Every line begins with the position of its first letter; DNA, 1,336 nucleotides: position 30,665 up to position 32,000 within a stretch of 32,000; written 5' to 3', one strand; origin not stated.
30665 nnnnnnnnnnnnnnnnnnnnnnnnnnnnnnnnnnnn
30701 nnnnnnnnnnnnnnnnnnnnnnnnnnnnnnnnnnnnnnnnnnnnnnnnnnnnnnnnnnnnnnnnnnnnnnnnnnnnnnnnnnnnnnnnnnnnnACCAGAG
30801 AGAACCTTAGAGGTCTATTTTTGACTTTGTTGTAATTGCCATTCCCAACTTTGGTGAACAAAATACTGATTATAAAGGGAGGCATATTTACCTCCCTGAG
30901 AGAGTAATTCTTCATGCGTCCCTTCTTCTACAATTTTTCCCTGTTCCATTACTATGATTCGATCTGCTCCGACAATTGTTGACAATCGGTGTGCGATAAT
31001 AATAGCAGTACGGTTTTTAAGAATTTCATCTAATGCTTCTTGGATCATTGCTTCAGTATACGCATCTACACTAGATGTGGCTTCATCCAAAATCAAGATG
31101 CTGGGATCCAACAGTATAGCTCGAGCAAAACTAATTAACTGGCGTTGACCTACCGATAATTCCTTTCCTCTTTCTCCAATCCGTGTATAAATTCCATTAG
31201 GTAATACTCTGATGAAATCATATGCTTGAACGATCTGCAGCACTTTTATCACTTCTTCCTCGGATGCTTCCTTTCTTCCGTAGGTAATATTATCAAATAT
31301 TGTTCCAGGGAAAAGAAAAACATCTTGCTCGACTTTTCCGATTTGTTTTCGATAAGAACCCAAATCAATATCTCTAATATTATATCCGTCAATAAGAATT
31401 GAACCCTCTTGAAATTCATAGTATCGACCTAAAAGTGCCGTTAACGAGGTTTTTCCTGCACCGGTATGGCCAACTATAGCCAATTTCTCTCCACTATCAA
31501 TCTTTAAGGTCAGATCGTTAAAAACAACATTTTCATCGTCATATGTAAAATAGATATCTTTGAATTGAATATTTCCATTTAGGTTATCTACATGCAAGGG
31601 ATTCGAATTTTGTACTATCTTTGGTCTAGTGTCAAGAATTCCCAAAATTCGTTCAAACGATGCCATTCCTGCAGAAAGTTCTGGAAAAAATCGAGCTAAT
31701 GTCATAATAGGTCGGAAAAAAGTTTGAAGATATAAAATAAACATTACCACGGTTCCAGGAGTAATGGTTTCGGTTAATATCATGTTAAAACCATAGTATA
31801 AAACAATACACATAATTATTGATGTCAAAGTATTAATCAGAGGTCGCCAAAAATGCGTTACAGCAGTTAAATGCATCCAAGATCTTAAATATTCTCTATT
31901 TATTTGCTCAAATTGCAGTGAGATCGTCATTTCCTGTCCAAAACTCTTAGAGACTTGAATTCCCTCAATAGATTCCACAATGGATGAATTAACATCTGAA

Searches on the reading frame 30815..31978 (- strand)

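Call 67: search_protein_families(library=pfam, proteins=[window:30815-31978:-], max_evalue=0.0001)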
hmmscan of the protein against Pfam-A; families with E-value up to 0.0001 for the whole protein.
window:30815-31978:- (387 aa): 2 families
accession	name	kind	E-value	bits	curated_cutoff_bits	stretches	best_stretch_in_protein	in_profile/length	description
PF00005.33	ABC_tran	-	3.8e-30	105.7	25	1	154-302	2-137/137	ABC transporter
PF00664.28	ABC_membrane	-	2.8e-10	40.8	28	1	2-90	185-273/274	ABC transporter transmembrane region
